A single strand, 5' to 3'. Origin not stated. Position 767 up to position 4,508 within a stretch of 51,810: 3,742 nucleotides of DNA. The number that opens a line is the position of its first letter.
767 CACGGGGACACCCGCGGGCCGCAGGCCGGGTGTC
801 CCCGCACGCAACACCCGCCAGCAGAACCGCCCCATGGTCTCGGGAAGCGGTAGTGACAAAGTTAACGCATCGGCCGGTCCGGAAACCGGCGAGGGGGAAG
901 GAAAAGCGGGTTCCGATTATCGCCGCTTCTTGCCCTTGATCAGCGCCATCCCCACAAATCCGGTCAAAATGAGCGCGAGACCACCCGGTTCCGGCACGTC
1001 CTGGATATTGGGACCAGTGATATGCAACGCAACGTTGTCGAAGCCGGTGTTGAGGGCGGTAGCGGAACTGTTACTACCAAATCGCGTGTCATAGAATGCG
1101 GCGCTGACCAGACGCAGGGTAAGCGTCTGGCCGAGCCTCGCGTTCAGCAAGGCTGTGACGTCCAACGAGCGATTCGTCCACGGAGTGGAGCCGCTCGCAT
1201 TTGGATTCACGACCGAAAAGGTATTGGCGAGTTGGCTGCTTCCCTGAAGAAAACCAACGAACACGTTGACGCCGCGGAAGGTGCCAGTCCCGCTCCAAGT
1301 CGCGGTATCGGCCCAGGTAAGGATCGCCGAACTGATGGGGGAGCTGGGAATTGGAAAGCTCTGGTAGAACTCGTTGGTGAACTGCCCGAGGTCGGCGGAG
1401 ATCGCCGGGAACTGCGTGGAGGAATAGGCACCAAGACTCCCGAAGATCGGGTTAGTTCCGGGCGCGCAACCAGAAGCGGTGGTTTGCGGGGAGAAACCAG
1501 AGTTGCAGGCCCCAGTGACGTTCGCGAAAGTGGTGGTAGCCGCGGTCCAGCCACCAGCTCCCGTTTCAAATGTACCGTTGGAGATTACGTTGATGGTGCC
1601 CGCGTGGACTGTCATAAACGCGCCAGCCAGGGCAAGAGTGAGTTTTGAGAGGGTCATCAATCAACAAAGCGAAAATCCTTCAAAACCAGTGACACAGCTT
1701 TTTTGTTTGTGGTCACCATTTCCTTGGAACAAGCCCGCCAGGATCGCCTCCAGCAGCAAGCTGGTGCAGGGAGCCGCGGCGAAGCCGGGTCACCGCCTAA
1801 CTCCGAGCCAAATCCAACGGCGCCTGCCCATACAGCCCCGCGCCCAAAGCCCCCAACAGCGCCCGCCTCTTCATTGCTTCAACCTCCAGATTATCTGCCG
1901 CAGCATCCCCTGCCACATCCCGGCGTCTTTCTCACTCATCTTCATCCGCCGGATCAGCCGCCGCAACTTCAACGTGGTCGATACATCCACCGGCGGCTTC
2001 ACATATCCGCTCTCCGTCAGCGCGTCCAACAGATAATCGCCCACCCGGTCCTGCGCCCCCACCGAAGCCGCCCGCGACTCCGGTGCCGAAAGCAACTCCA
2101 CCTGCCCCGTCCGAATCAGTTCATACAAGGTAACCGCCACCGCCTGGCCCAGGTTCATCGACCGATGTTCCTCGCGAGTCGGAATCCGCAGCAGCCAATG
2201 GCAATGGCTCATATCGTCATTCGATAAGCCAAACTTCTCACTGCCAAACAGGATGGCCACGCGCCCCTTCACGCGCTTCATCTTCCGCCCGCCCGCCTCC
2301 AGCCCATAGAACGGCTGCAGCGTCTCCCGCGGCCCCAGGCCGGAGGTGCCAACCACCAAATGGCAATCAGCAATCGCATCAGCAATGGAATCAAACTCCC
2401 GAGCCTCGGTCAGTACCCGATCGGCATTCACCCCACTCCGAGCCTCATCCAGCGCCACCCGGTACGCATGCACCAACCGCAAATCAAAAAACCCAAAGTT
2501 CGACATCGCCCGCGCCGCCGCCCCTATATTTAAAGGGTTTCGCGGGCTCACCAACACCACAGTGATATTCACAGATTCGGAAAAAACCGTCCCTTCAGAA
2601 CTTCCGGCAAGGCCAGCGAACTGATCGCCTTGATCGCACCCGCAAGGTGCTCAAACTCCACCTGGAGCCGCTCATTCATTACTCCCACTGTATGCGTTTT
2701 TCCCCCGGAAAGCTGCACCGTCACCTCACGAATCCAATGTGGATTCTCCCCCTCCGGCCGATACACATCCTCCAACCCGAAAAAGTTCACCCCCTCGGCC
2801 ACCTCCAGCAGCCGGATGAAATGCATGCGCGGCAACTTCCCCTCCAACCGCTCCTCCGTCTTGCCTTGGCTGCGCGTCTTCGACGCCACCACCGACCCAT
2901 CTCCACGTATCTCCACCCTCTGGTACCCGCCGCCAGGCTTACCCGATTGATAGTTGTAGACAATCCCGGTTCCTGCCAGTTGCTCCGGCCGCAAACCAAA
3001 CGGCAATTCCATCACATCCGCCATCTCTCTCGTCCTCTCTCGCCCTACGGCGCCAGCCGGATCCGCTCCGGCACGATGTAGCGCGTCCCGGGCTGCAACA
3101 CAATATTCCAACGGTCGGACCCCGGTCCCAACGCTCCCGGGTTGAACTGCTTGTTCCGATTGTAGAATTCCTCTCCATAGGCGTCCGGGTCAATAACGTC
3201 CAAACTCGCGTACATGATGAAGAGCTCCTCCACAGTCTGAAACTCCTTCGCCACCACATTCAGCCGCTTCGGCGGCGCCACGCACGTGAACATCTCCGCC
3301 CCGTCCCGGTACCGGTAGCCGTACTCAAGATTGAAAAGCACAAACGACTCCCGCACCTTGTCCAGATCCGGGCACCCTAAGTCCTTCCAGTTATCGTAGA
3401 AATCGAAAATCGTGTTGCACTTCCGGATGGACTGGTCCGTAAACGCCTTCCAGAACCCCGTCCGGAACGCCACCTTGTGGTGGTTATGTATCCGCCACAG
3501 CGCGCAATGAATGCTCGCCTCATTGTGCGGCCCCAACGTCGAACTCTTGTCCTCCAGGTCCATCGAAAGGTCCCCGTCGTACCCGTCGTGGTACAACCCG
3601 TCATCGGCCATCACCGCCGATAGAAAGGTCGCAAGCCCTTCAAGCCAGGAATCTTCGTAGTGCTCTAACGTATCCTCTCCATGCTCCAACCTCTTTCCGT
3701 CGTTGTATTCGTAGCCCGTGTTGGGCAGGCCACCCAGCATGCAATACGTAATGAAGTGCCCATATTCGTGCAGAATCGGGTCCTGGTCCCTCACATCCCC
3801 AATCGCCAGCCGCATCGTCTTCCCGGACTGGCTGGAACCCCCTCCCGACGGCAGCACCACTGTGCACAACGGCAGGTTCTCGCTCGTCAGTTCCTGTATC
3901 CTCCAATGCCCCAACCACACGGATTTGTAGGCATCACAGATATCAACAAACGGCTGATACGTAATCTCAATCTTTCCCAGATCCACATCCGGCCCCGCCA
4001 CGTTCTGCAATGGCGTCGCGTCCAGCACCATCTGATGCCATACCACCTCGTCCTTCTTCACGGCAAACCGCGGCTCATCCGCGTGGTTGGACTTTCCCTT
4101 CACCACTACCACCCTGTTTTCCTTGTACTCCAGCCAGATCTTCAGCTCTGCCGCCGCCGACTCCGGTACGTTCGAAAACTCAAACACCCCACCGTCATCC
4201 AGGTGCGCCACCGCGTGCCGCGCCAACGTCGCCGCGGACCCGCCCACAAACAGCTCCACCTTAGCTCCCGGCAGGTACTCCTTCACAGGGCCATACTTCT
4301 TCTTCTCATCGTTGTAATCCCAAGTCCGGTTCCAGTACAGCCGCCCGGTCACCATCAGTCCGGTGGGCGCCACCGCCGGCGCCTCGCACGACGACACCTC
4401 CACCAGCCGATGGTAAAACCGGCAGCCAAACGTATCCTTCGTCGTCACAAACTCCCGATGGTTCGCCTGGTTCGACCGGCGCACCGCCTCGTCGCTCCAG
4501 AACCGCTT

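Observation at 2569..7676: Tightly coupled operon of peptidoglycan-binding proteins without signal peptides, plus an HExxH protease, next to oriC: candidate undescribed envelope-targeting module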

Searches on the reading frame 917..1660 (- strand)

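Call 3: search_protein_families(library=pfam, proteins=[window:917-1660:-], max_evalue=0.1)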
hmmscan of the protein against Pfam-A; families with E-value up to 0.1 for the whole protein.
window:917-1660:- (247 aa): 2 families
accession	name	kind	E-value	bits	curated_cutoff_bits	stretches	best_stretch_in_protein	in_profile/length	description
PF22825.2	HpiC1-like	-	0.026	15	27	0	137-212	110-173/174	HpiC1 cyclase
PF07589.16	PEP-CTERM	-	0.046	14.3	20.7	1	221-240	1-21/24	PEP-CTERM motif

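Call 4: search_protein_families(library=ncbifam, proteins=[window:917-1660:-], max_evalue=0.1)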
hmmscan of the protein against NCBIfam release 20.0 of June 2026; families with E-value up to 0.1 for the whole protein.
window:917-1660:- (247 aa): 5 families
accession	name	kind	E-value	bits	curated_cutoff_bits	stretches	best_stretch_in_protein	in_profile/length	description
NF038120.1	PEP_CTERM_QFxxD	subfamily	6.6e-05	22.9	80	1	133-240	115-211/215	NF038120 family PEP-CTERM protein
NF041927.1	Xrt_dep_XDP1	equivalog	0.00077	19.5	125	1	190-244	184-241/242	exosortase-dependent surface protein XDP1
NF038129.1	PEP_NF038129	equivalog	0.0012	18.7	65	1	199-241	149-190/194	NF038129 family PEP-CTERM protein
TIGR02595.1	PEP_CTERM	domain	0.0096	16.7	16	1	222-245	1-22/24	PEP-CTERM sorting domain-containing protein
NF038125.1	PEP_CTERM_THxN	subfamily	0.027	14.1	85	1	210-243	213-244/246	THxN family PEP-CTERM protein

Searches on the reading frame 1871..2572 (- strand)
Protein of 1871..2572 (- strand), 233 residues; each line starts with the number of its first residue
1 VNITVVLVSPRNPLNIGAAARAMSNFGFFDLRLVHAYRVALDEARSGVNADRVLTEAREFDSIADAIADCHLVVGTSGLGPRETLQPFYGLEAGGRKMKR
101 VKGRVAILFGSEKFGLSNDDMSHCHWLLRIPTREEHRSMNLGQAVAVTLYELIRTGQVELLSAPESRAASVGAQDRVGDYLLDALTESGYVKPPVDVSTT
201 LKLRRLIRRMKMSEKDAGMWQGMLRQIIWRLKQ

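Call 3: search_protein_families(library=pfam, proteins=[window:1871-2572:-], max_evalue=0.1)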
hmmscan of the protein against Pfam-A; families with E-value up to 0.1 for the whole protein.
window:1871-2572:- (233 aa): 1 family
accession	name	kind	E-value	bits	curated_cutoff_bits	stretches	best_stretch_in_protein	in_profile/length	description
PF00588.24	SpoU_methylase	-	5.6e-25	88.5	29.7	1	3-150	2-142/142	SpoU rRNA Methylase family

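Call 4: search_protein_families(library=ncbifam, proteins=[window:1871-2572:-], max_evalue=0.1)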
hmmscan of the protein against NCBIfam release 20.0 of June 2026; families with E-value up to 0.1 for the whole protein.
window:1871-2572:- (233 aa): 10 families
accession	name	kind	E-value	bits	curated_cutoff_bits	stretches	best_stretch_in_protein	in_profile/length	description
TIGR00050.1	rRNA_methyl_1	subfamily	6.5e-47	160.3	167.15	1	1-231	3-232/233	TrmJ/YjtD family RNA methyltransferase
NF007752.0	PRK10433.1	equivalog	9.8e-30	103.7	212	1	1-184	1-187/228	tRNA/rRNA methyltransferase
NF011694.0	PRK15114.1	equivalog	5.6e-27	94.8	280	1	2-227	4-237/246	tRNA (cytosine(32)/uridine(32)-2'-O)-methyltransferase TrmJ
NF041077.1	tRNAmeth_TrmJ_Sulfolob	equivalog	5e-17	62.3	350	1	3-230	2-223/229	tRNA (cytidine-2'-O-)-methyltransferase TrmJ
TIGR00185.1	tRNA_yibK_trmL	equivalog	4.7e-11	42.8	190.6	1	3-155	2-147/154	tRNA (uridine(34)/cytosine(34)/5-carboxymethylaminomethyluridine(34)-2'-O)-methyltransferase TrmL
NF007683.0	PRK10358.1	equivalog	3.6e-06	27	282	1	4-154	3-146/157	tRNA (uridine(34)/cytosine(34)/5-carboxymethylaminomethyluridine(34)-2'-O)-methyltransferase TrmL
TIGR00186.1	rRNA_methyl_3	equivalog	4.6e-06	26.3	160.15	1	99-154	183-238/240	23S rRNA (guanosine(2251)-2'-O)-methyltransferase RlmB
NF008386.0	PRK11181.1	equivalog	0.00011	21.5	366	1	100-155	186-241/244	23S rRNA (guanosine(2251)-2'-O)-methyltransferase RlmB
NF000477.1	NshR_TsnR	equivalog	0.0018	17.8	425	1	97-153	205-261/266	NshR/TsnR family 23S rRNA methyltransferase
NF008295.0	PRK11081.1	equivalog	0.0034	17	227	1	105-157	114-166/230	tRNA (guanosine(18)-2'-O)-methyltransferase TrmH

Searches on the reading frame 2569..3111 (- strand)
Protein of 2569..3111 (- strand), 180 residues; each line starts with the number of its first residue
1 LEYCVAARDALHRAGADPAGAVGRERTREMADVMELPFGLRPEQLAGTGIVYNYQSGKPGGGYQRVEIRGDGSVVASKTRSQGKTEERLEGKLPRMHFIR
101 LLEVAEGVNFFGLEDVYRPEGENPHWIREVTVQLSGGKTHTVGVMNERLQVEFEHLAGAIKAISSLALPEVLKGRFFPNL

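Call 3: search_protein_families(library=pfam, proteins=[window:2569-3111:-], max_evalue=0.1)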
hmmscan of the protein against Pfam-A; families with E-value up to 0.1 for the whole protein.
window:2569-3111:- (180 aa): 1 family
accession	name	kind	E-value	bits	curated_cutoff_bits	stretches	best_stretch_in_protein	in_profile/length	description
PF20033.5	DUF6438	-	0.061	14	30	1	65-162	18-114/116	Domain of unknown function (DUF6438)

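Call 4: search_protein_families(library=ncbifam, proteins=[window:2569-3111:-], max_evalue=0.1)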
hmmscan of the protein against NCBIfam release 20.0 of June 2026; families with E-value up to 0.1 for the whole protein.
window:2569-3111:- (180 aa): 0 families

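Call 85: search_protein_families(library=phrogs, proteins=[window:2569-3024:-], max_evalue=0.01)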
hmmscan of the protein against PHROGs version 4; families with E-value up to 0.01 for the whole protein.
window:2569-3024:- (151 aa): 0 families

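Call 86: search_protein_families(library=padloc, proteins=[window:2569-3024:-], max_evalue=0.01)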
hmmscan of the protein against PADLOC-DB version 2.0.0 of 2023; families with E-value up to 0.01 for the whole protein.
window:2569-3024:- (151 aa): 0 families

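Call 103: search_protein_families(library=pfam, alignment_id=A7, max_evalue=0.1)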
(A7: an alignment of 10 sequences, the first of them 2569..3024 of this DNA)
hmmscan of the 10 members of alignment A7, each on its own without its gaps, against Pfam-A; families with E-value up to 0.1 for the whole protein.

A. member 1, window:2569-3024:- (151 aa): 1 family
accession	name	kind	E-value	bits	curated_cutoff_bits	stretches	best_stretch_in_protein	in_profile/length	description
PF20033.5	DUF6438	-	0.038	14.7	30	1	36-133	18-114/116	Domain of unknown function (DUF6438)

B. families by the number of members that match (of 10 scanned): 3 families
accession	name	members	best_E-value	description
PF20033.5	DUF6438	5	0.00026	Domain of unknown function (DUF6438)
PF23993.1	DUF7311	1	0.013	Domain of unknown function (DUF7311)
PF22153.2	SelB_WH1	1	0.03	Elongation factor SelB, first winged-helix domain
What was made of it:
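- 2569..3024 (-): g4, 151 aa. Cognate partner of the g3 tail and predicted immunity protein. This copy has no signal peptide. Five of 10 members match DUF6438 weakly, below the Pfam cut-off: call 103.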

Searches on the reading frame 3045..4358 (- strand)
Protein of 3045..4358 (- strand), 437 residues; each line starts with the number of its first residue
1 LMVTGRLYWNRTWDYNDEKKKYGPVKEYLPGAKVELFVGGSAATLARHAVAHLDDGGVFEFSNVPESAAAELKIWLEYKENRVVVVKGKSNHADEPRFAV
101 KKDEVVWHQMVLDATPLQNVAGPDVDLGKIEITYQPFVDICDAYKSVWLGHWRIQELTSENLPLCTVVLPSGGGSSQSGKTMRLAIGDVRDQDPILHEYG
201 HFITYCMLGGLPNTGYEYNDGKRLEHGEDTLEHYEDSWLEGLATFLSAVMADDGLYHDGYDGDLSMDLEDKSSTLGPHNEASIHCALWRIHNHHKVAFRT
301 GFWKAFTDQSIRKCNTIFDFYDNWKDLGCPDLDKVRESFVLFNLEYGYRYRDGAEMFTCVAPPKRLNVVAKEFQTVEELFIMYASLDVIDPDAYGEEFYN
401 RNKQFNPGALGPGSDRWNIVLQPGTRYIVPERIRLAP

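Call 49: search_solved_structures(query=A4, max_evalue=1, show_alignments=2)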
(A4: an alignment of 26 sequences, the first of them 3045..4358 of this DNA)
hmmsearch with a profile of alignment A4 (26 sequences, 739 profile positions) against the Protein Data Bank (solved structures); distinct sequences matched with E-value up to 1: 66 (the best 60 are shown).
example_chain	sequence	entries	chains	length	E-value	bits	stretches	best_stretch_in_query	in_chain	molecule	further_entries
5u1h_A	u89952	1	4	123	1.2e-13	53.6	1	39-110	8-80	Outer membrane porin F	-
6top_A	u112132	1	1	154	1.8e-11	46.4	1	37-117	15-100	OmpA family protein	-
6top_B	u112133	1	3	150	2e-11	46.3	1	38-117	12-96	OmpA family protein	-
9v99_A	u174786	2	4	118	3.7e-10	42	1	45-107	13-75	Outer membrane beta-barrel domain-containing protein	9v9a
4rha_A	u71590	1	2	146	9.7e-10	40.7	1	43-110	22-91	Outer membrane protein A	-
4erh_A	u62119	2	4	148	9.8e-10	40.7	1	43-110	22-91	Outer membrane protein A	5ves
2mqe_A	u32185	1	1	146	1.5e-09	40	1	43-110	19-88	OmpA domain protein transmembrane region-containing protein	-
5nhx_A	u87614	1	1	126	1.7e-09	39.8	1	43-109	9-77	Outer membrane protein A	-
6jfw_A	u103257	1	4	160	3.3e-09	38.9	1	36-111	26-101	PA0833-PD protein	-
9v9b_A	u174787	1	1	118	3.5e-09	38.9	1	45-107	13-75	Outer membrane beta-barrel domain-containing protein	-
5wtp_A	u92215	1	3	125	6.8e-09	37.9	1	42-109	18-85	OmpA family protein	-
1r1m_A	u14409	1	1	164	7.2e-09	37.8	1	44-151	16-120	Outer membrane protein class 4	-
3nb3_A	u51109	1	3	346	8.8e-09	37.5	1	43-110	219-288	Outer membrane protein A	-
4g4v_A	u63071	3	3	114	1.5e-08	36.8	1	44-110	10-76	Peptidoglycan-associated lipoprotein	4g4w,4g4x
2k1s_A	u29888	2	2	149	1.7e-08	36.6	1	42-110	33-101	Inner membrane lipoprotein yiaD | Probable lipoprotein YiaD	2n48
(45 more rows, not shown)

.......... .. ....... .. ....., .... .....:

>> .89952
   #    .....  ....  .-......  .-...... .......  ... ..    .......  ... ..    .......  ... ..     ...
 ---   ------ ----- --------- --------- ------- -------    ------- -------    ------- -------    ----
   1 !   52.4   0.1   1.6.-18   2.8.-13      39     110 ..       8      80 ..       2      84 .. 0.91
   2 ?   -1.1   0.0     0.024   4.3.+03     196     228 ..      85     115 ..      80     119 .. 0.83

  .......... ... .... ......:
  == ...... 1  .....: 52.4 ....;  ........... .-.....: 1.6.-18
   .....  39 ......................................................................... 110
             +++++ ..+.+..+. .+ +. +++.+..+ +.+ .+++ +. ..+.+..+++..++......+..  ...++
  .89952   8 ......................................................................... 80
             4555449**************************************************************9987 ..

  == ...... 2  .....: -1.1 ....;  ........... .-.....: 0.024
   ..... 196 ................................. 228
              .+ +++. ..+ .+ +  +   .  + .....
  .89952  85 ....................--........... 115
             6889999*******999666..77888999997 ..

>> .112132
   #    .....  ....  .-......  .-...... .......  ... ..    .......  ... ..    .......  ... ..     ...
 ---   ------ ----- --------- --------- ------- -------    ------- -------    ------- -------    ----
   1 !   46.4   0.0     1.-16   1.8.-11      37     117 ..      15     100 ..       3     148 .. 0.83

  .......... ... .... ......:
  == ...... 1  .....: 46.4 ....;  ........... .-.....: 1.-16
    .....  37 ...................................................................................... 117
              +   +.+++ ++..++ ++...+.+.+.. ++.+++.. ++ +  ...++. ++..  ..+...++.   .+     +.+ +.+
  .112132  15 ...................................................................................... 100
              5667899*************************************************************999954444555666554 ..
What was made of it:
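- On OmpA-like peptidoglycan-binding domain (PF00691): The second half of the domain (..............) lies after the inserted PG_binding_1 (call 49).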

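Call 62: predict_structure(alignment_id=A4)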
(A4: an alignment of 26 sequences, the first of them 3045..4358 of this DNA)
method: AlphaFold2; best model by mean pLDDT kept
length: 437 residues; sequences in the alignment: 26
mean_pLDDT: 90.6   pTM: 0.89
mean pLDDT of the five models: 90.6, 89.6, 89.4, 89.3, 87.8
residues with pLDDT >= 90: 324; 70-90: 83; 50-70: 28; < 50: 2
segments of 3 or more residues with pLDDT < 50: none
pLDDT, mean of each block of 10 residues (from residue 1): 96 68 84 98 96 96 97 96 92 90 95 93 93 92 93 95 91 75 86 92 93 73 61 90 95 83 76 83 95 96 97 96 97 97 94 97 96 97 85 92 93 92 97 91
secondary structure, 60 per line:
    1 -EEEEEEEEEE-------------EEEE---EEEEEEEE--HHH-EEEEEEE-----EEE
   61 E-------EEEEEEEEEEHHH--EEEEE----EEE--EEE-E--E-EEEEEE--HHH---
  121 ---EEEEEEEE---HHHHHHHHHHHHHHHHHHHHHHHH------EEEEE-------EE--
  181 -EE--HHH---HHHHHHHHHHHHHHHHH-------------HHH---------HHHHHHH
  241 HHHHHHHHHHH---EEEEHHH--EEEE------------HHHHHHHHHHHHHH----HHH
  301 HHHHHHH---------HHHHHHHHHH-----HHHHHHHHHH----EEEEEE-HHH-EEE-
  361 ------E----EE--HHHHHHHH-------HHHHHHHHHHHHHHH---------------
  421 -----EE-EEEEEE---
elements in order: E2-11 E25-28 E32-39 E46-52 E58-61 E69-78 E84-88 E93-95 E98-100 E107-112 E124-131 H135-158 E165-169 H192-208 H234-251 E255-258 E264-267 H280-293 H298-307 H317-326 H332-341 E346-351 E357-359 H376-383 H391-405 E429-434
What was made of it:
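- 3045..4358 (-): g3 tail (aa 323-759). Transthyretin-like beta-sandwich (aa ~323-453, nt 3966-4358) plus a helical HExxH domain (nt 3048-3956). HEYGH is at nt 3756-3770 and EHYE starts at aa 554. This is the predicted toxin domain. AF2 model with pLDDT 90.6 and pTM 0.89: call 62.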

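Call 66: fold_search(model_id=the predicted structure, library=pdb)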
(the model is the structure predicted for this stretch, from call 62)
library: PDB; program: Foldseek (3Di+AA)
matches with E <= 10: 728; with E <= 0.001: 4
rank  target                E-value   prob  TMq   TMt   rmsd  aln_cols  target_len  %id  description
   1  5ek8                  2.8e-05  1.00  0.17  0.12  16.8       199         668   13  Crystal structure of a 9R-lipoxygenase from Cyanothece PCC8801 at 2.7 Angstroms (released 2015-12-23)
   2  6yoa_A                1.2e-04  1.00  0.17  0.42   6.8       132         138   14  Lig v 1 structure and the inflammatory response to the Ole e 1 protein family (released 2020-05-13)
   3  6yoa_B                1.5e-04  1.00  0.16  0.39   7.2       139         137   12  Lig v 1 structure and the inflammatory response to the Ole e 1 protein family (released 2020-05-13)
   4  4z8w                  2.5e-04  1.00  0.17  0.51  10.3       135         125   13  Crystal Structure of the Major Plantain Pollen Allergen Pla l 1 (released 2016-07-06)
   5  3e8v                  9.0e-03  0.99  0.13  0.54   6.7       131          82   14  Crystal structure of a possible transglutaminase-family protein proteolytic fragment from Bacteroides fragilis (released 2008-09-02)
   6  2gpz_A                1.1e-02  0.98  0.11  0.36   5.1        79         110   11  Transthyretin-like protein from Salmonella dublin (released 2006-05-16)
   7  4q14_A                1.1e-02  0.95  0.15  0.44   7.4       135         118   15  Crystal structure of 5-hydroxyisourate hydrolase from Brucella melitensis (released 2014-05-21)
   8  2pab_A                1.3e-02  0.82  0.13  0.35   7.7       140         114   12  STRUCTURE OF PREALBUMIN, SECONDARY, TERTIARY AND QUATERNARY INTERACTIONS DETERMINED BY FOURIER REFINEMENT AT 1.8 ANGST (released 1977-10-24)
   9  1etb_2                1.4e-02  0.89  0.14  0.40  10.4       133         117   10  THE X-RAY CRYSTAL STRUCTURE REFINEMENTS OF NORMAL HUMAN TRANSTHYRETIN AND THE AMYLOIDOGENIC VAL 30-->MET VARIANT TO 1. (released 1995-01-26)
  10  8uw4_D                1.4e-02  0.85  0.14  0.39   7.9       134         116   16  Crystal structure of hydroxyisourate hydrolase from Herbaspirillum seropedicae (released 2024-01-31)
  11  4deu_A                1.8e-02  0.92  0.14  0.41   7.2       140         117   10  Crystal Structure of the Wild Type TTR Binding Naringenin (TTRwt:NAR) (released 2012-11-21)
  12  3djs_A                1.8e-02  0.77  0.09  0.27   6.6        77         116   14  Crystal structure of transthyretin variant L58H at acidic pH (released 2009-07-14)
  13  5ezp_E                2.0e-02  0.82  0.10  0.28   6.3        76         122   14  Human transthyretin (TTR) complexed with 4-hydroxy-chalcone (released 2016-01-27)
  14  8uw4_B                2.2e-02  0.91  0.15  0.42   7.3       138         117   15  Crystal structure of hydroxyisourate hydrolase from Herbaspirillum seropedicae (released 2024-01-31)
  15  9zbv_D                2.2e-02  0.82  0.14  0.38   6.5       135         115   10  Human TTR-C10A at pH 7.4 (released 2026-01-21)
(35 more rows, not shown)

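Call 104: fold_search(model_id=the predicted structure, library=viral)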
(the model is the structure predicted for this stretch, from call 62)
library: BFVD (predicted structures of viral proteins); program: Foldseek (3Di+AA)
matches with E <= 10: 614; with E <= 0.001: 0
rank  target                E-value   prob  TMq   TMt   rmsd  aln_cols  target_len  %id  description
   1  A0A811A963            2.6e-03  0.54  0.24  0.13  17.2       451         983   10  (no name in the UniProt tables at hand)
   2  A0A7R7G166            3.9e-03  0.99  0.15  0.22   8.2       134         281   15  (no name in the UniProt tables at hand)
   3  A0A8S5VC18            8.8e-03  0.54  0.12  0.25  11.8       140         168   14  Uncharacterized protein [Siphoviridae sp. ctmJp3]
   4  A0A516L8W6            1.8e-02  0.77  0.13  0.32   8.0       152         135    8  (no name in the UniProt tables at hand)
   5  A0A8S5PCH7            2.0e-02  0.44  0.11  0.31  15.8       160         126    8  Uncharacterized protein [Siphoviridae sp. ctorp6]
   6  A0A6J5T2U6            2.4e-02  0.96  0.11  0.38  13.1        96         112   14  Uncharacterized protein [uncultured Caudovirales phage]
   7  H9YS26                2.6e-02  0.98  0.15  0.20   6.5       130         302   11  (no name in the UniProt tables at hand)
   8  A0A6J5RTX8            3.0e-02  0.89  0.14  0.22   6.9       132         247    9  Uncharacterized protein [uncultured Caudovirales phage]
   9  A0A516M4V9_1          3.4e-02  0.11  0.16  0.08  28.2       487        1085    8  (no name in the UniProt tables at hand)
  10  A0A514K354            3.6e-02  0.82  0.15  0.32  12.2       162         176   11  Uncharacterized protein [Nitrosopumilus spindle-shaped virus]
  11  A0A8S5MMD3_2          3.6e-02  0.80  0.13  0.06   7.2       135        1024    9  Baseplate J like protein [Siphoviridae sp. ctxc31]
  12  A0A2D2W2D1            4.1e-02  0.99  0.13  0.16   3.5        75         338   20  Tail fiber protein [Stenotrophomonas phage vB_SmaS_DLP_5]
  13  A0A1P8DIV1            4.1e-02  0.54  0.12  0.10   7.0       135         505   12  (no name in the UniProt tables at hand)
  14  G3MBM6                4.9e-02  0.98  0.15  0.17   5.9       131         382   10  Gp160 [Bacillus phage G]
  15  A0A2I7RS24            4.9e-02  0.85  0.11  0.38   5.3        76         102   20  Carboxypeptidase-like regulatory domain protein [Vibrio phage 1.224.A._10N.261.48.B1]
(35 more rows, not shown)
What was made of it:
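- On Zincin metallopeptidase (HExxH): An enhancin (M60-like) match is at noise level, E=0.09 and probability 0.10 (calls 66, 104).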
